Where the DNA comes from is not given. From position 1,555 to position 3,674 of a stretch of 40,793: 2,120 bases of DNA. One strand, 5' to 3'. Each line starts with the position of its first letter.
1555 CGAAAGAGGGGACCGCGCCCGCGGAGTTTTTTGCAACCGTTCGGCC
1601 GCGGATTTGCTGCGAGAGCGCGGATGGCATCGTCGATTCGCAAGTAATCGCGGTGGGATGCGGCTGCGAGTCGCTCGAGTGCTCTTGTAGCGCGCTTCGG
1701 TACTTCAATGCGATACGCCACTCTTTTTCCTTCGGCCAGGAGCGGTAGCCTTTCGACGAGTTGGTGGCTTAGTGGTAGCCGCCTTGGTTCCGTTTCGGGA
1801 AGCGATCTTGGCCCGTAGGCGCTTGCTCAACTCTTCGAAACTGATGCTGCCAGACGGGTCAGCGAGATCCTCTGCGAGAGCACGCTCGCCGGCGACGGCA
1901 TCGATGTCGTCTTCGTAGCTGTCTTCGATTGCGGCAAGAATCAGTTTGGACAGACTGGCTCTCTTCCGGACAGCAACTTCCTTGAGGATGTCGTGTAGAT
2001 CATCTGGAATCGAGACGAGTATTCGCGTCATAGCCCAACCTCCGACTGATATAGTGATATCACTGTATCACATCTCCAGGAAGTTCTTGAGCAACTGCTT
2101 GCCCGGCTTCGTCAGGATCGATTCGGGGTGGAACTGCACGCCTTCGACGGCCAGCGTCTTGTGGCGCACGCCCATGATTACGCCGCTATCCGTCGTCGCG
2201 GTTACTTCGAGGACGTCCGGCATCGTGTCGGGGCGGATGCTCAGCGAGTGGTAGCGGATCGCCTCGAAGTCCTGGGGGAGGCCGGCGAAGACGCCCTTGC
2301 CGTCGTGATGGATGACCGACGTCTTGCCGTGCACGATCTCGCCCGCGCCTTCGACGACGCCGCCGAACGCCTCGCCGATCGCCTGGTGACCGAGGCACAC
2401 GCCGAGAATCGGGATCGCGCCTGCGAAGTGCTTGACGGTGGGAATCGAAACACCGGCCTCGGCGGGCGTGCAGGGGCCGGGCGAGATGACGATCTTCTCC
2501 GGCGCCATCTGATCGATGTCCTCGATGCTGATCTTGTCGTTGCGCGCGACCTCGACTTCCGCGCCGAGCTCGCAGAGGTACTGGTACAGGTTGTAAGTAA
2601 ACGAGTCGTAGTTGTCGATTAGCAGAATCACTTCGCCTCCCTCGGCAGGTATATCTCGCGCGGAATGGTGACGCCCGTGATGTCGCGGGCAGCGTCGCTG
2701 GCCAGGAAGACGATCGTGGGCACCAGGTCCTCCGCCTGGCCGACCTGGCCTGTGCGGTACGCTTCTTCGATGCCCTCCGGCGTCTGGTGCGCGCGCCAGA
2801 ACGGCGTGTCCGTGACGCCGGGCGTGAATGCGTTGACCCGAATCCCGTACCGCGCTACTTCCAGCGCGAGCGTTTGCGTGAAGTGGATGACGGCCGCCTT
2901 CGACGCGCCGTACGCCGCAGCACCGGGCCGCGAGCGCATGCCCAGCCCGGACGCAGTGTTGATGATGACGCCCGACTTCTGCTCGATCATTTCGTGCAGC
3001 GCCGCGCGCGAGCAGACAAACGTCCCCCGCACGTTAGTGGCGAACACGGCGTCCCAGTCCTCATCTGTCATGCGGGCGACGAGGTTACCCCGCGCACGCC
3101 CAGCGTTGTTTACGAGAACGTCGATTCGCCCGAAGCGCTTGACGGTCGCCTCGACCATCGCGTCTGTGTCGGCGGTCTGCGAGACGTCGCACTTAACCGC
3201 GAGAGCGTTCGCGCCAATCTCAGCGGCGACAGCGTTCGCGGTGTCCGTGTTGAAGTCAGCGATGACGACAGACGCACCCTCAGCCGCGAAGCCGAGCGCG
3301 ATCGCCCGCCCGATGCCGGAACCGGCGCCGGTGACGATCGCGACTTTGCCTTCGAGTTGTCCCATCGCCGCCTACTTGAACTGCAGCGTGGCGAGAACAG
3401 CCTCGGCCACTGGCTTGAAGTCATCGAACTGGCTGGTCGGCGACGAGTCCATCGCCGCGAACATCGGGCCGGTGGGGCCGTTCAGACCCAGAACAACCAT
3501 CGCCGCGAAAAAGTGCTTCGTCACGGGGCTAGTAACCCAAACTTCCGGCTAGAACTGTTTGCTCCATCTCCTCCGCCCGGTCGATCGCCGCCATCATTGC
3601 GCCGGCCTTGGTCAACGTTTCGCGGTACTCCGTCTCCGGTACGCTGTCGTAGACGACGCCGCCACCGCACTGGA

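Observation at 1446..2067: RelE/RHH toxin-antitoxin pair embedded in, and translationally abutting, the T-box-controlled trp operon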

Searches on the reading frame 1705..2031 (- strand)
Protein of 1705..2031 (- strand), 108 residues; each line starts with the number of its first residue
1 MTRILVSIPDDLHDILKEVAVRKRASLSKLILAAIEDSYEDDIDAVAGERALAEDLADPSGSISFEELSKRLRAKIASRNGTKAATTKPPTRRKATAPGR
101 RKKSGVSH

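Call 3: search_protein_families(library=pfam, proteins=[window:1705-2031:-], max_evalue=0.01)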
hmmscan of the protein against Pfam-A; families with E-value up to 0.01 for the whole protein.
window:1705-2031:- (108 aa): 1 family
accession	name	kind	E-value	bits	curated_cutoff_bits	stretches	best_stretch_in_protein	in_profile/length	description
PF19807.5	DUF6290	-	1e-07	32.5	27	1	1-72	1-72/72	Family of unknown function (DUF6290)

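Call 10: find_homologous_proteins(query=window:1705-2031:-)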
Query window:1705-2031:- (108 aa): 8 proteins with E <= 0.001 among 18 candidates.
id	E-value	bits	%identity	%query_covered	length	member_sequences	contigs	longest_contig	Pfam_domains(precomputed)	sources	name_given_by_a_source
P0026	5.4e-59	215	100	100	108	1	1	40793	PF19807.6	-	-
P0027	4.2e-38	148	73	98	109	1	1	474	PF19807.6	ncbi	-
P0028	5.4e-30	122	60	98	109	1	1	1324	PF19807.6,PF22513.3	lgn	-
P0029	1.8e-29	120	64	98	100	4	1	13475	PF19807.6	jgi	jgi:hypothetical protein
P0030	1.5e-27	114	59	98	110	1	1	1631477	PF19807.6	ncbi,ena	-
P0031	1.8e-24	104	61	69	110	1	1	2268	PF19807.6,PF22513.3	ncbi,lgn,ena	-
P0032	2.2e-24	104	67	73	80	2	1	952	PF19807.6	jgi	jgi:hypothetical protein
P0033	3.1e-24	103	59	92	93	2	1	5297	PF19807.6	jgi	jgi:hypothetical protein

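Call 11: find_encoding_contigs(protein=P0030, flank=8000, max_places=4)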
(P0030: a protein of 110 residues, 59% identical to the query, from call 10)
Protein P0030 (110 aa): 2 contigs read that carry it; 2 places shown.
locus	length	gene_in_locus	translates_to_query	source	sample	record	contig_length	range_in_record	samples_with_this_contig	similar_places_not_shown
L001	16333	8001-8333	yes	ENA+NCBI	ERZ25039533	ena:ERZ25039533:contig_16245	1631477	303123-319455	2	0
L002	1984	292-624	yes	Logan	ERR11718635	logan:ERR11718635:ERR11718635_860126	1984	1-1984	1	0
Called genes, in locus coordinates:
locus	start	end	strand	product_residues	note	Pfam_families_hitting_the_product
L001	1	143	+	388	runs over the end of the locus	PF02558:ApbA (faint), PF03446:NAD_binding_2 (weak), PF03807:F420_oxidored (weak), PF02153:PDH_N, PF20463:PDH_C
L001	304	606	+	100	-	PF04025:RemA-like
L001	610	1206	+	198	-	PF00625:Guanylate_kin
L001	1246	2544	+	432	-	PF00128:Alpha-amylase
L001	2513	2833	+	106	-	PF16657:Malt_amylase_C (weak)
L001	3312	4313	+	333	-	PF00579:tRNA-synt_1b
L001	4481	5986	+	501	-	PF04715:, PF00425:Chorismate_bind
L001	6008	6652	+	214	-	-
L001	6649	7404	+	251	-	PF00106:adh_short, PF08659:KR, PF13561:adh_short_C2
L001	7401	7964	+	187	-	PF00117:GATase, PF07722:Peptidase_C26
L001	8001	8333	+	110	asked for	PF19807:DUF6290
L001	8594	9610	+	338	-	PF02885:Glycos_trans_3N, PF00591:Glycos_transf_3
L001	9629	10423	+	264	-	PF00218:IGPS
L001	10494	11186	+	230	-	PF00697:PRAI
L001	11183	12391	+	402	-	PF00291:PALP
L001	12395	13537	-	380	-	PF00990:GGDEF, PF00563:EAL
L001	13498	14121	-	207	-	PF00989:PAS (weak), PF08448:PAS_4 (weak), PF13426:PAS_9 (weak), PF00990:GGDEF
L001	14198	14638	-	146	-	PF04173:DoxD (weak), PF07681:DoxX (weak)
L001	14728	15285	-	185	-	-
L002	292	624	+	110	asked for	PF19807:DUF6290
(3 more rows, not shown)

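Call 12: find_encoding_contigs(protein=P0029, flank=8000, max_places=4)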
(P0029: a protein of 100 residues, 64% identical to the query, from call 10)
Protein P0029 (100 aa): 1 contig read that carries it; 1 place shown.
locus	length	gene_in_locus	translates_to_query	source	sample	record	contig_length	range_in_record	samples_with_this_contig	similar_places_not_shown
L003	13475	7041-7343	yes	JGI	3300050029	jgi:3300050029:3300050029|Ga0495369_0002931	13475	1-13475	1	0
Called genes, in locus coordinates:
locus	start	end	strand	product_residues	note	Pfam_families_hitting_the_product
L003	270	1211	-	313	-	-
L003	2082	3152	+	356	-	PF00579:tRNA-synt_1b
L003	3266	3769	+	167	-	PF05635:23S_rRNA_IVP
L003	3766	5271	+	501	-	PF04715:, PF00425:Chorismate_bind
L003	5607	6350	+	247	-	PF00106:adh_short, PF08659:KR, PF13561:adh_short_C2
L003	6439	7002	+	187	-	PF00117:GATase, PF07722:Peptidase_C26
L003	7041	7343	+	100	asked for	PF19807:DUF6290 (weak)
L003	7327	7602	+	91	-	PF05016:ParE_toxin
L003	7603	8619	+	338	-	PF02885:Glycos_trans_3N, PF00591:Glycos_transf_3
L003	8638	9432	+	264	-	PF00218:IGPS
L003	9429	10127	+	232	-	PF00697:PRAI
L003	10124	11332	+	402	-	PF00291:PALP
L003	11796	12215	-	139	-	PF07366:SnoaL, PF14534:DUF4440 (weak), PF12680:SnoaL_2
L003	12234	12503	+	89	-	-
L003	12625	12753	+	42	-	-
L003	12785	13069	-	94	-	-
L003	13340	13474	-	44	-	?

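Call 13: find_encoding_contigs(protein=P0031, flank=3000, max_places=4)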
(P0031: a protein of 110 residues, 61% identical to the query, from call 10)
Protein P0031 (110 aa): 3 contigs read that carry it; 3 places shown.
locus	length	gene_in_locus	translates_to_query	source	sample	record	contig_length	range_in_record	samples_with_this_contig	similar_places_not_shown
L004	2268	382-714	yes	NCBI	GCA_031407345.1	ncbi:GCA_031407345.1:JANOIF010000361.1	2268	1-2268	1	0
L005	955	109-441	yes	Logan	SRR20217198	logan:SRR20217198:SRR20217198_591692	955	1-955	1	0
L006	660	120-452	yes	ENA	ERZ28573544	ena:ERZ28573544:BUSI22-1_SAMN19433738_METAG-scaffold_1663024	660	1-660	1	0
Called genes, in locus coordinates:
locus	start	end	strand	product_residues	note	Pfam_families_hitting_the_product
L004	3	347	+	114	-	?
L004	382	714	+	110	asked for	PF19807:DUF6290 (weak), PF22513:FitA-like_RHH (faint)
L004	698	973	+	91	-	PF05016:ParE_toxin (weak)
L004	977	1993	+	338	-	PF02885:Glycos_trans_3N, PF00591:Glycos_transf_3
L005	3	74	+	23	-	?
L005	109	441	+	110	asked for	PF19807:DUF6290 (weak), PF22513:FitA-like_RHH (faint)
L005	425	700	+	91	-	PF05016:ParE_toxin (weak)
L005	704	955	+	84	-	?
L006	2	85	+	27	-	?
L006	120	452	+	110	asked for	PF19807:DUF6290 (weak), PF22513:FitA-like_RHH (faint)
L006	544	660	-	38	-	?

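Call 22: search_protein_families(library=ncbifam, proteins=[window:1705-2031:-], max_evalue=0.01)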
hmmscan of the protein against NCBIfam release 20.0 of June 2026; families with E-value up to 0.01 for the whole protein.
window:1705-2031:- (108 aa): 2 families
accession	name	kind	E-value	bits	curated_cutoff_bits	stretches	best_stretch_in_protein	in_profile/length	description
NF046040.1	RelB_antitoxin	equivalog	1.7e-08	34.6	50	1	6-72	3-68/69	type II toxin-antitoxin system RelB family antitoxin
NF048017.1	antitoxin_RelB_like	equivalog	0.0012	19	50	1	8-72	2-66/70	type II toxin-antitoxin system RelB family antitoxin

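Call 34: find_encoding_contigs(protein=P0033, flank=5000, max_places=3)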
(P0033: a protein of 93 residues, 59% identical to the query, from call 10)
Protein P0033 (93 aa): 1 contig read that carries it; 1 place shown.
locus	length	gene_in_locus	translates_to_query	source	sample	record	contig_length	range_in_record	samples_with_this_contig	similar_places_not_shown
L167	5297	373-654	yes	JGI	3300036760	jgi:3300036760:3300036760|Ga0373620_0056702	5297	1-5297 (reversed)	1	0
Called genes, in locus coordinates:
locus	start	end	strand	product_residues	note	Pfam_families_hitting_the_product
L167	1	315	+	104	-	?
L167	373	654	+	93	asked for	PF19807:DUF6290 (weak)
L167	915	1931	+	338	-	PF02885:Glycos_trans_3N, PF00591:Glycos_transf_3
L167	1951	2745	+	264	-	PF00218:IGPS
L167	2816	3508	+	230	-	PF00697:PRAI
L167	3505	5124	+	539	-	PF00144:Beta-lactamase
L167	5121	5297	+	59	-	?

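Call 48: search_protein_families(library=padloc, proteins=[window:1705-2031:-], max_evalue=0.01)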
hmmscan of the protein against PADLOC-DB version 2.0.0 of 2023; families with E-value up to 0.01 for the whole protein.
window:1705-2031:- (108 aa): 0 families

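Call 56: search_solved_structures(query=window:1705-2031:-, max_evalue=1, show_alignments=1)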
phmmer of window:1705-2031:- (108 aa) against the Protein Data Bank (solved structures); distinct sequences matched with E-value up to 1: 9.
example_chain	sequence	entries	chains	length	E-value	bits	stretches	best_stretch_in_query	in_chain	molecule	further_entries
5kn0_A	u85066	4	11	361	0.2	15.9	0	9-67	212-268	Calsequestrin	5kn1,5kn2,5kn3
8f48_A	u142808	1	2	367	0.26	15.6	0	9-67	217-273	Calsequestrin-1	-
3uom_A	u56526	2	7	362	0.38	15.1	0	9-68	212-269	Calsequestrin-1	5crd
5crh_A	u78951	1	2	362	0.4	15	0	9-68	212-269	Calsequestrin-1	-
3gqu_A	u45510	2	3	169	0.46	14.8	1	45-101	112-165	NOP5P PROTEIN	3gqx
5cre_A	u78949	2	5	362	0.48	14.7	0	9-68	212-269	Calsequestrin-1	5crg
3trp_A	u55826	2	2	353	0.55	14.6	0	9-70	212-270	Calsequestrin-1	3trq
1a8y_A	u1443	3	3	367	0.56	14.5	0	9-70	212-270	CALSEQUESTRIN | Calsequestrin-1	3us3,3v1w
2k9i_A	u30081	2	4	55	0.83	14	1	4-42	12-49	Uncharacterized protein ORF56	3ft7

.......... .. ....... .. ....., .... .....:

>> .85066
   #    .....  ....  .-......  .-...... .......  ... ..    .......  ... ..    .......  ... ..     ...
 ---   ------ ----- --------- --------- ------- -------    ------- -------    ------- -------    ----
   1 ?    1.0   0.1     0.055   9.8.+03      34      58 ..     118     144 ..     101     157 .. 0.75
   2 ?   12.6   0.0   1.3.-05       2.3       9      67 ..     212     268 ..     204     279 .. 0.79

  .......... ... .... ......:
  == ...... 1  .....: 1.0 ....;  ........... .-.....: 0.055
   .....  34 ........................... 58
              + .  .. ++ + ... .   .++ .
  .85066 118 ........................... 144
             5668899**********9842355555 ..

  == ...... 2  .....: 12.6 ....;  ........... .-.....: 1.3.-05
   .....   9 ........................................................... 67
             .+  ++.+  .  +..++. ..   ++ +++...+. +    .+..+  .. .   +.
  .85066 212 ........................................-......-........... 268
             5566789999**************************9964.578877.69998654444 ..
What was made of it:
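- Tried and rejected: Single-sequence PDB search with the antitoxin gave no meaningful hit (call 56).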

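Call 63: predict_structure(alignment_id=A3)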
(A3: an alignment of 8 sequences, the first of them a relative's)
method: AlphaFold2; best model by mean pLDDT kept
length: 108 residues; sequences in the alignment: 8
mean_pLDDT: 69.4   pTM: 0.34
mean pLDDT of the five models: 69.4, 62.9, 58.5, 54.1, 52.9
residues with pLDDT >= 90: 0; 70-90: 59; 50-70: 36; < 50: 13
segments of 3 or more residues with pLDDT < 50: 91-94
pLDDT, mean of each block of 10 residues (from residue 1): 73 86 85 79 74 67 70 72 50 50 54
secondary structure, 60 per line:
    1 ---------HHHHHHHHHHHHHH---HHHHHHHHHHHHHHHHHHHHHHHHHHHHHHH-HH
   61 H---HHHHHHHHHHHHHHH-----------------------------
elements in order: H10-23 H27-57 H65-79
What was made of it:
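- On Ribbon-helix-helix antitoxin: The model has helices 10-23 and 27-57 after an extended N-terminus, with pLDDT 69 (call 63).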

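Call 66: fold_search(model_id=the predicted structure, library=pdb)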
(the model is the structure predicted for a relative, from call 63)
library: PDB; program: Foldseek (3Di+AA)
matches with E <= 10: 59; with E <= 0.001: 0
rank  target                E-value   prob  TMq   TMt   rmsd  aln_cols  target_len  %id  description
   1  1bdv_B                2.1e-01  0.98  0.35  0.66   1.9        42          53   19  ARC FV10 COCRYSTAL (released 1999-01-06)
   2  9kkd_B                3.3e-01  0.97  0.34  0.77   1.9        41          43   29  the structure of StnY (released 2025-11-19)
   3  9kkd_A                3.6e-01  0.96  0.34  0.75   2.0        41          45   29  the structure of StnY (released 2025-11-19)
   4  1myk_B                3.9e-01  0.94  0.35  0.74   2.1        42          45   19  CRYSTAL STRUCTURE, FOLDING, AND OPERATOR BINDING OF THE HYPERSTABLE ARC REPRESSOR MUTANT PL8 (released 1995-01-26)
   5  1b28_MODEL_1_A        4.2e-01  0.93  0.34  0.63   1.6        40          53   20  ARC REPRESSOR MYL MUTANT FROM SALMONELLA BACTERIOPHAGE P22 (released 1999-11-03)
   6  1par_A                4.5e-01  0.94  0.35  0.67   2.1        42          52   19  DNA RECOGNITION BY BETA-SHEETS IN THE ARC REPRESSOR-OPERATOR CRYSTAL STRUCTURE (released 1994-07-31)
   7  5zgn_B                4.5e-01  0.57  0.35  0.45  12.3        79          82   18  The crystal structure of KacTA-DNA complex (released 2019-04-03)
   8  6ajm_C                4.5e-01  0.54  0.36  0.46  13.2        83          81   18  Crystal structure of apo AtaTR (released 2019-01-02)
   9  1myl_A                5.2e-01  0.91  0.34  0.74   2.0        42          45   19  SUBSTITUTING HYDROPHOBIC RESIDUES FOR A BURIED SALT BRIDGE ENHANCES PROTEIN STABILITY BUT DOES NOT REDUCE CONFORMATION (released 1995-01-26)
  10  1baz_B                5.6e-01  0.93  0.34  0.79   1.3        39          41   20  ARC REPRESSOR MUTANT PHE10VAL (released 1998-06-17)
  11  1arq_MODEL_1_A        6.5e-01  0.90  0.35  0.66   1.7        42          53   19  RELAXATION MATRIX REFINEMENT OF THE SOLUTION STRUCTURE OF THE ARC REPRESSOR (released 1994-01-31)
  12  1baz_A                6.5e-01  0.89  0.35  0.70   2.0        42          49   19  ARC REPRESSOR MUTANT PHE10VAL (released 1998-06-17)
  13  1par_C                7.0e-01  0.89  0.35  0.69   1.7        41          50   20  DNA RECOGNITION BY BETA-SHEETS IN THE ARC REPRESSOR-OPERATOR CRYSTAL STRUCTURE (released 1994-07-31)
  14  1bdv_D                7.0e-01  0.87  0.35  0.68   2.1        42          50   19  ARC FV10 COCRYSTAL (released 1999-01-06)
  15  6sbw                  7.0e-01  0.80  0.32  0.65   3.1        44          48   20  CdbA Form One (released 2020-04-22)
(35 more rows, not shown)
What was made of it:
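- On Ribbon-helix-helix antitoxin: The top fold matches are Arc, CopG and RHH antitoxins, with TM 0.66-0.8 over about 42 residues, but E >= 0.2 (call 66).
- The antitoxin model's best fold matches are RHH repressors and antitoxins (calls 63, 66).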

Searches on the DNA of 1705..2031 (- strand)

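Call 68: search_rna_families(sources=[L001, L003, L013, L041, L073], threshold=evalue, max_evalue=0.001)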
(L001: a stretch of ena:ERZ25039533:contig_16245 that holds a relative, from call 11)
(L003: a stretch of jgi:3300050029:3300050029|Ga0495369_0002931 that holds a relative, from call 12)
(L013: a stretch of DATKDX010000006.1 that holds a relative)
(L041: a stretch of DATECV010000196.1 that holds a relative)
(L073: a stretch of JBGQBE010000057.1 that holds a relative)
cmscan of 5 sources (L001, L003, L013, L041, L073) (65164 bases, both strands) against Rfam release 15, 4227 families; matches with E-value up to 0.001: 3.
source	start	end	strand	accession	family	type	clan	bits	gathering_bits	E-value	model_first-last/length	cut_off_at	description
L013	2279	2529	+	RF00230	T-box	Cis-reg; leader;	-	97.2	93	4.2e-20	1-219/219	no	T-box leader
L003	1742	2039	+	RF00230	T-box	Cis-reg; leader;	-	72.7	93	8.2e-14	1-219/219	no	T-box leader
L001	2889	3198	+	RF00230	T-box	Cis-reg; leader;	-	49.1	93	1e-07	1-219/219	no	T-box leader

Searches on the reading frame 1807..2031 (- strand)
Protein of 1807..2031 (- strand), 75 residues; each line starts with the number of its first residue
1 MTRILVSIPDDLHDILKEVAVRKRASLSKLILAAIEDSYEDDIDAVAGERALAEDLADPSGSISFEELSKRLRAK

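Call 74: search_dna_similar(query=window:1807-2031:-, collection=plasmids, mode=protein, max_evalue=0.001, max_rows=10)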
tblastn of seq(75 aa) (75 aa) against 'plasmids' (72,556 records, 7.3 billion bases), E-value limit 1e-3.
No match.

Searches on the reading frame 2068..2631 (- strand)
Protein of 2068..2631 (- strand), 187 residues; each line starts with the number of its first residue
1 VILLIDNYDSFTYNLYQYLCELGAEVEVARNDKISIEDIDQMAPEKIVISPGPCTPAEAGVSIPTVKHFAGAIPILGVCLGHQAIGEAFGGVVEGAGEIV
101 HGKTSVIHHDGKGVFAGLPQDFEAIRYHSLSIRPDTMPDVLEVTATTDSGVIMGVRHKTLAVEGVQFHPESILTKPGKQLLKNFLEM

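Call 3: search_protein_families(library=pfam, proteins=[window:2068-2631:-], max_evalue=0.01)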
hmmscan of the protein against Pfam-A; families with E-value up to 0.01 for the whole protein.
window:2068-2631:- (187 aa): 2 families
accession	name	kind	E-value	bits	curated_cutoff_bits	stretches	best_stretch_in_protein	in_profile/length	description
PF00117.34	GATase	-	3.1e-59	200.3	22.8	1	3-185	1-187/190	Glutamine amidotransferase class-I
PF07722.19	Peptidase_C26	-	9.4e-09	35.8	20.5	1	70-170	103-219/219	Peptidase C26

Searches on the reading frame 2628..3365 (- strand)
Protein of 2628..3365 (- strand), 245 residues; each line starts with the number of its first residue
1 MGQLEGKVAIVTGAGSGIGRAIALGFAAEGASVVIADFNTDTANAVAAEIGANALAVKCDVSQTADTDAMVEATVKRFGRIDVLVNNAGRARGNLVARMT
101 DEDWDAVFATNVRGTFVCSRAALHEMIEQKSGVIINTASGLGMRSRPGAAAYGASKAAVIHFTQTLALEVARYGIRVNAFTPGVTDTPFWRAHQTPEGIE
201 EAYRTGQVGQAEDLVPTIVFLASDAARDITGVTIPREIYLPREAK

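Call 3: search_protein_families(library=pfam, proteins=[window:2628-3365:-], max_evalue=0.01)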
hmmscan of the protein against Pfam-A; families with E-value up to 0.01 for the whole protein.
window:2628-3365:- (245 aa): 6 families
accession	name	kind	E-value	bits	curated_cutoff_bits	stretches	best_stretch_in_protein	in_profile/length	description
PF00106.31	adh_short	-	6.2e-64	215.5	26.6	1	7-193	1-190/195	short chain dehydrogenase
PF13561.12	adh_short_C2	-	4.7e-58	197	27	1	13-234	1-229/236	Enoyl-(Acyl carrier protein) reductase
PF08659.16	KR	-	3e-15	57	22.6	1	9-159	3-156/180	KR domain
PF23441.1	SDR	-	1.1e-05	25.4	27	1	57-234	66-249/258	SDR-like rossmann domain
PF03807.23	F420_oxidored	-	0.00013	23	21.6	1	7-66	1-61/94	NADP oxidoreductase coenzyme F420-dependent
PF02737.24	3HCDH_N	-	0.0029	18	22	1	11-58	4-50/180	3-hydroxyacyl-CoA dehydrogenase, NAD binding domain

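Call 22: search_protein_families(library=ncbifam, proteins=[window:2628-3365:-], max_evalue=0.01)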
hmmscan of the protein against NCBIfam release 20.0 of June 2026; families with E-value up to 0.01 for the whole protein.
window:2628-3365:- (245 aa): 237 families (the best 25 are shown)
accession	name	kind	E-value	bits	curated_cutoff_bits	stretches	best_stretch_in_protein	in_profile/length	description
NF004791.0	PRK06138.1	equivalog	4.7e-69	232.5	312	1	3-234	2-243/252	SDR family oxidoreductase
NF005559.1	PRK07231.1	subfamily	4.4e-68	229.5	215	1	3-234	1-241/249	glucose 1-dehydrogenase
NF004198.0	PRK05653.1-3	equivalog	1.5e-63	214.5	296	1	3-234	4-240/248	3-oxoacyl-ACP reductase FabG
NF052558.1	MBtsdlDhBudC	equivalog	3.4e-63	213.5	270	1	5-235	2-236/250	meso-2,3-butanediol dehydrogenase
NF004818.0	PRK06172.1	equivalog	1.1e-59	201.8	336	1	3-234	4-244/253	SDR family oxidoreductase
TIGR01830.1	3oxo_ACP_reduc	equivalog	3.9e-59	200.3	297.75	1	9-234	1-232/239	3-oxoacyl-[acyl-carrier-protein] reductase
NF004197.0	PRK05653.1-1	equivalog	3.7e-58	197.1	332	1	3-235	4-241/249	3-oxoacyl-ACP reductase FabG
NF009466.0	PRK12826.1-2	subfamily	1.1e-57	195.3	222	1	7-235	4-239/248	3-oxoacyl-ACP reductase FabG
NF005472.0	PRK07067.1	equivalog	5.1e-56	190.1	338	1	3-233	3-247/257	L-iditol 2-dehydrogenase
NF005853.0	PRK07774.1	equivalog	7.7e-54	182.7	303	1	2-233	2-239/250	SDR family oxidoreductase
NF005469.0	PRK07063.1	equivalog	3.4e-53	180.8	306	1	2-231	3-245/260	SDR family oxidoreductase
NF009093.0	PRK12429.1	subfamily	3.5e-53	180.5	258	1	3-233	2-249/259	3-hydroxybutyrate dehydrogenase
NF009468.0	PRK12826.1-4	equivalog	4.2e-53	180.6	318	1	3-234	4-241/256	SDR family oxidoreductase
NF005309.0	PRK06841.1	subfamily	4.8e-53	180.3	286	1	3-232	12-244/255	GolD/DthD family dehydrogenase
NF047923.1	pyridox_DH_SDR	equivalog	6e-53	179.9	325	1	5-234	2-234/243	pyridoxal 4-dehydrogenase, SDR-type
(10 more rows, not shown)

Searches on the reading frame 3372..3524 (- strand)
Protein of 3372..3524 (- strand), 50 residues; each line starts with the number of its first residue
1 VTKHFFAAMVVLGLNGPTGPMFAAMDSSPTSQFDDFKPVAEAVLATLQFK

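Call 3: search_protein_families(library=pfam, proteins=[window:3372-3524:-], max_evalue=0.01)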
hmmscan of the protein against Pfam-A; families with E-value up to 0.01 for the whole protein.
window:3372-3524:- (50 aa): 0 families

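Call 22: search_protein_families(library=ncbifam, proteins=[window:3372-3524:-], max_evalue=0.01)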
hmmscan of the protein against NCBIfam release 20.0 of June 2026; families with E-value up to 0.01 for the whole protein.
window:3372-3524:- (50 aa): 0 families
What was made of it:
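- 3372..3524 (-): 50-aa ORF of unknown function between trpE and the SDR gene, possibly a remnant. No family hit (calls 3, 22).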
